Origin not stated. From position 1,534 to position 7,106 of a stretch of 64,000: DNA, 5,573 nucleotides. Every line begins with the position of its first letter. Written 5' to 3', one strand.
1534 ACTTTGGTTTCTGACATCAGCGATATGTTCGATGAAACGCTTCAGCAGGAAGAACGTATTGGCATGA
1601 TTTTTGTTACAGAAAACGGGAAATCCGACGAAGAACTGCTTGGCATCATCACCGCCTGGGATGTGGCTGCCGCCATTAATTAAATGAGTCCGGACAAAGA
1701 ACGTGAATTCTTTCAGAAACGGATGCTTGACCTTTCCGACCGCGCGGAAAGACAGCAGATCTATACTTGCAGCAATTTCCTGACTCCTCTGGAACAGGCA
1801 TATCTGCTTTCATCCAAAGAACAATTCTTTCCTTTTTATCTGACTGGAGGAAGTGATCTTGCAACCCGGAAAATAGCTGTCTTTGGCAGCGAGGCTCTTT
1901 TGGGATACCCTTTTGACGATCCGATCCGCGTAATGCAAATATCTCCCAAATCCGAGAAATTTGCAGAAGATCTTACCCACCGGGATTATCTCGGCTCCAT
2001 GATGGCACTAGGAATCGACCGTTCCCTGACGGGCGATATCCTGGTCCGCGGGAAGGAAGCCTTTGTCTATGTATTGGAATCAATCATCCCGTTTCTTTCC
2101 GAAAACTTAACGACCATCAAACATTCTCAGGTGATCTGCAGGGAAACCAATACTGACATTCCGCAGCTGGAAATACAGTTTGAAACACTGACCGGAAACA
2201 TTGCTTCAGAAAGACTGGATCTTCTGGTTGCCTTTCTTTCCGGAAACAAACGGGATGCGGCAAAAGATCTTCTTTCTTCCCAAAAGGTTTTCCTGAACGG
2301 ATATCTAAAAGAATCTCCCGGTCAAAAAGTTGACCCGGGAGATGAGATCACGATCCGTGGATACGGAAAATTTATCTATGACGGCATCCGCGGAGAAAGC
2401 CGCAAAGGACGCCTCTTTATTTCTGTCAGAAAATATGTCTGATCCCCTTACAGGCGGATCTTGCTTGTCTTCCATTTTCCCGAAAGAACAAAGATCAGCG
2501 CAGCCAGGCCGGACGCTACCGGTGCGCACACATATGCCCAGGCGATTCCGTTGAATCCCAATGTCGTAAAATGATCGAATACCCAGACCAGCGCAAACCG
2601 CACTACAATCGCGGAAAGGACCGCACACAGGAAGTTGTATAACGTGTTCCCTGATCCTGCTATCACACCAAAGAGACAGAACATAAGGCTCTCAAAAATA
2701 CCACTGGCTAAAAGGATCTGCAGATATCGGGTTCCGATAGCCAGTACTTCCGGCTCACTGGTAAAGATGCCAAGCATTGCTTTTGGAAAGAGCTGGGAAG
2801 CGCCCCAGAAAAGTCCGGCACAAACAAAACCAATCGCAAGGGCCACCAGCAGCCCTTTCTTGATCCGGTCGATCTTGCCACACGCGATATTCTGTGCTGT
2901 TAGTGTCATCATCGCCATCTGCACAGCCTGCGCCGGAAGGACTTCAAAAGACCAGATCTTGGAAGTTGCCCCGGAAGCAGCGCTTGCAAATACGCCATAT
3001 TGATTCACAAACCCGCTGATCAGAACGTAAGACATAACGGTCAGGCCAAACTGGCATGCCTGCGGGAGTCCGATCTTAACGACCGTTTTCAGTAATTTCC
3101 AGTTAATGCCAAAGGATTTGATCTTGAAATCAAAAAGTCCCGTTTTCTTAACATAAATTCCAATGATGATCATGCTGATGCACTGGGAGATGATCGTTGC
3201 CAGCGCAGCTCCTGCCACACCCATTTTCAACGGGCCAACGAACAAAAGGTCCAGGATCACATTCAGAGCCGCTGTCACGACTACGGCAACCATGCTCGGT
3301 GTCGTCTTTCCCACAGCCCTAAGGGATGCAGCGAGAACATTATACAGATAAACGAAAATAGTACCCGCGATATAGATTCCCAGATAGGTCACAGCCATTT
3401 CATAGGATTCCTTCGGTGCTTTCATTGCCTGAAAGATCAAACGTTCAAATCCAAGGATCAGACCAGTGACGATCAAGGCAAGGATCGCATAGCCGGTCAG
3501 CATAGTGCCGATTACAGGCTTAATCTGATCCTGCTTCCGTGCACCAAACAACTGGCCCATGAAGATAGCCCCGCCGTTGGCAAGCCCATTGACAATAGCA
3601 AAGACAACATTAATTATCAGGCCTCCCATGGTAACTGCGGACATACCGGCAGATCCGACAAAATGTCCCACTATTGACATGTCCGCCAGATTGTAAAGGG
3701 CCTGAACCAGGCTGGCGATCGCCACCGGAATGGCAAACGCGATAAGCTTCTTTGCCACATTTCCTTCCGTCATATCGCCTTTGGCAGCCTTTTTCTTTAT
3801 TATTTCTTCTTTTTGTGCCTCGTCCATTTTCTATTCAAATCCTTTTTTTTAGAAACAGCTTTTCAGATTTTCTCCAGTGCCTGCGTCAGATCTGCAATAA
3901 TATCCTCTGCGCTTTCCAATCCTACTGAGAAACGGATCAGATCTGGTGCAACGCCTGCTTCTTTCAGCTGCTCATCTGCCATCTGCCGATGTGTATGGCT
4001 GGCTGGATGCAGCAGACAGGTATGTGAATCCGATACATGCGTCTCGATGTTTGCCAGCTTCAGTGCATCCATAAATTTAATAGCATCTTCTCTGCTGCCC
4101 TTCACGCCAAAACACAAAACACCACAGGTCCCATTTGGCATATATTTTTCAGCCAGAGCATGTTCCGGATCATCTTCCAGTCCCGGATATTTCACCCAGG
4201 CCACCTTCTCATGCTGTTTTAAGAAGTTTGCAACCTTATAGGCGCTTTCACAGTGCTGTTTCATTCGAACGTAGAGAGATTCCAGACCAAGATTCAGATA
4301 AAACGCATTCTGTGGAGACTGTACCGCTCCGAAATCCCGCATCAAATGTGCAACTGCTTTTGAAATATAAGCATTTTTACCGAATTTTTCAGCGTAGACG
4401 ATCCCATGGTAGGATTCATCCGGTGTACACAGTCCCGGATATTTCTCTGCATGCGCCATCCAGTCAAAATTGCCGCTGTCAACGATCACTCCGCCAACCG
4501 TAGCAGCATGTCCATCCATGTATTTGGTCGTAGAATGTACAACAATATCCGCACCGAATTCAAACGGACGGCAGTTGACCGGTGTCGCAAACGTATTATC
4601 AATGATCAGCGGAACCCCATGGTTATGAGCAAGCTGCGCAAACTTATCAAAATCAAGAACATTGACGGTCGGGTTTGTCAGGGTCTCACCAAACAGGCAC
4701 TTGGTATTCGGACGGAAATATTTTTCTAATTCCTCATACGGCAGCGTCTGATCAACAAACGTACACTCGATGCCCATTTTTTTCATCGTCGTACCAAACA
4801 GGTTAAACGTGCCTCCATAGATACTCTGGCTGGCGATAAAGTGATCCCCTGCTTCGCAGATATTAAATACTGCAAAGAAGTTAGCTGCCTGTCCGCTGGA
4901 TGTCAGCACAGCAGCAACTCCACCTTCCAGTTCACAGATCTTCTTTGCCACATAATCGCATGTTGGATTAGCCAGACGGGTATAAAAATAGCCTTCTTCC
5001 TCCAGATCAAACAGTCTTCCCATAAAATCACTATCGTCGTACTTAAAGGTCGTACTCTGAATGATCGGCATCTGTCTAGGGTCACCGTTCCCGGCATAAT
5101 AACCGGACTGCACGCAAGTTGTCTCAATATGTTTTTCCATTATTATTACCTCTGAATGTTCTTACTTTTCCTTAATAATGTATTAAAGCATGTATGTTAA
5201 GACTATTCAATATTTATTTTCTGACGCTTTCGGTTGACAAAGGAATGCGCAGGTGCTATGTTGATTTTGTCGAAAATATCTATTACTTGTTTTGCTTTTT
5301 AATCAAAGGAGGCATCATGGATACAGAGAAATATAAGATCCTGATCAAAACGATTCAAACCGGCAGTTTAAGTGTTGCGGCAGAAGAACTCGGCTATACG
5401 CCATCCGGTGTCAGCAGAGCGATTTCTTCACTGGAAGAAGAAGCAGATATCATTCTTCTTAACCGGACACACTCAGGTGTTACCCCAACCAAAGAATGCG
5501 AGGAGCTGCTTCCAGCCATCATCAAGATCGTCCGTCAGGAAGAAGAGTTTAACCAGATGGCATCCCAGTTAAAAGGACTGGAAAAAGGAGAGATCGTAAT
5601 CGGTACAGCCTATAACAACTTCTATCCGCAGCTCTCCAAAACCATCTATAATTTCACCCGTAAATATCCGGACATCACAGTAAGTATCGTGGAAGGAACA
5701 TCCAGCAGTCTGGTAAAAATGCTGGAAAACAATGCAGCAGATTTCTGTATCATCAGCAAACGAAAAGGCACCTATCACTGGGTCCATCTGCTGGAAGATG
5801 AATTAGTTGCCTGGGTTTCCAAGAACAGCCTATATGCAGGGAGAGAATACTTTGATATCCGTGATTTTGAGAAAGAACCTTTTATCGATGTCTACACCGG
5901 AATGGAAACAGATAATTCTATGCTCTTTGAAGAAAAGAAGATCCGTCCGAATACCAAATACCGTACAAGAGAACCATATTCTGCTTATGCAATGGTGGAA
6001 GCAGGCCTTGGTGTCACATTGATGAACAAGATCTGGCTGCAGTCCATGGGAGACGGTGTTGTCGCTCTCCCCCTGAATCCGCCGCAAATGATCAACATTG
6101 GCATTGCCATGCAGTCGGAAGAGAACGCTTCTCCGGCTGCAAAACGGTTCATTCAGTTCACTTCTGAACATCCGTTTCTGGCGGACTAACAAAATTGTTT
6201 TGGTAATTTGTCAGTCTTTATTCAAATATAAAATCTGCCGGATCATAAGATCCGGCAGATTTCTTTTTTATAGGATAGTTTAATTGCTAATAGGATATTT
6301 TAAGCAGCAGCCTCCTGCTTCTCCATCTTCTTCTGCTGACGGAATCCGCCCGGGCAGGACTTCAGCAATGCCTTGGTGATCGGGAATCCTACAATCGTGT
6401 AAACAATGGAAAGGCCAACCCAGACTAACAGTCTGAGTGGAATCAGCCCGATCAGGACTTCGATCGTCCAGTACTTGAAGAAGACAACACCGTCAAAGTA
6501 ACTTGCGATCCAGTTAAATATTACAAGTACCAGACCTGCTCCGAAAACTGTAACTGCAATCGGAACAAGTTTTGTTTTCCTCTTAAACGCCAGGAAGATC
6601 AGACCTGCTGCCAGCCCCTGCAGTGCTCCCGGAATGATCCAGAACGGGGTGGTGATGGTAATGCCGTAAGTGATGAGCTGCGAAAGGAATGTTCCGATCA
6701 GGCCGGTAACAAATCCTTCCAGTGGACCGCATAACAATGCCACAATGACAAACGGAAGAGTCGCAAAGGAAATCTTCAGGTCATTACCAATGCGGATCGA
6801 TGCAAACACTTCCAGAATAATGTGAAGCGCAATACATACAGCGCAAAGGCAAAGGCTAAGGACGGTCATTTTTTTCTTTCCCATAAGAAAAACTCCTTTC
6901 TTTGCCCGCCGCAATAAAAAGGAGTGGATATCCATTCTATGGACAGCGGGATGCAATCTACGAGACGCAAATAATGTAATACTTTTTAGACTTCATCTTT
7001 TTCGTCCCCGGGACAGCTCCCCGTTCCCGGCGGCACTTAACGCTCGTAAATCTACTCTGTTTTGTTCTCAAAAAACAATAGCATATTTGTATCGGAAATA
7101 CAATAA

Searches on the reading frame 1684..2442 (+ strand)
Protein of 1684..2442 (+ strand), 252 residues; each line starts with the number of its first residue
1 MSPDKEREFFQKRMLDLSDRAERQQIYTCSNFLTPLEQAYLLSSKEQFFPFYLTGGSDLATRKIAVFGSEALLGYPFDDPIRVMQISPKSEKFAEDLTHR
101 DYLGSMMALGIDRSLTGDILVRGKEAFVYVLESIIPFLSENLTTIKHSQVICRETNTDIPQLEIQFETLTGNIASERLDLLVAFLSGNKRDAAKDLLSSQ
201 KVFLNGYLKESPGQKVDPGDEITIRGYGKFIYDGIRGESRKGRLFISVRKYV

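Call 27: search_protein_families(library=pfam, proteins=[window:1684-2442:+])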
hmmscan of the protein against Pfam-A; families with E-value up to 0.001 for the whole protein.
window:1684-2442:+ (252 aa): 2 families
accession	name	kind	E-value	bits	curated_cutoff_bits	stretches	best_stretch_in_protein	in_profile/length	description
PF17774.7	YlmH_RBD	-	2.8e-13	50.5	23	1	83-156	10-81/84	Putative RNA-binding domain in YlmH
PF01479.30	S4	-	7e-05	22.9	22.8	1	176-222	1-48/48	S4 domain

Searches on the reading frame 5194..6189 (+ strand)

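Call 27: search_protein_families(library=pfam, proteins=[window:5194-6189:+])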
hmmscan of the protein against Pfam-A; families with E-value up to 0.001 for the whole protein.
window:5194-6189:+ (331 aa): 3 families
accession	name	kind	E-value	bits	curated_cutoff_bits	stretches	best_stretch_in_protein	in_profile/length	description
PF03466.25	LysR_substrate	-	1.9e-28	99.8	28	1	128-325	2-206/209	LysR substrate binding domain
PF00126.33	HTH_1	-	1.7e-14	54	26.6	1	47-103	4-60/60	Bacterial regulatory helix-turn-helix protein, lysR family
PF12849.12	PBP_like_2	-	0.00023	21.5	27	1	138-189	15-66/267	PBP superfamily domain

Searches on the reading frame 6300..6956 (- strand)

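Call 27: search_protein_families(library=pfam, proteins=[window:6300-6956:-])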
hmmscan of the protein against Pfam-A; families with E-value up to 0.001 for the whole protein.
window:6300-6956:- (218 aa): 3 families
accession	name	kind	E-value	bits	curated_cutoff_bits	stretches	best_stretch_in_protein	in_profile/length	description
PF12822.12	ECF_trnsprt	-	2.3e-13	50.9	30.7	1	35-189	3-168/169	ECF transporter, substrate-specific component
PF07155.17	ECF-ribofla_trS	-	7.4e-12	46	26.7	1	30-197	2-170/172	ECF-type riboflavin transporter, S component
PF09515.15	Thia_YuaJ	-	1.1e-07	32.5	25.8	1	38-163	4-135/177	Thiamine transporter protein (Thia_YuaJ)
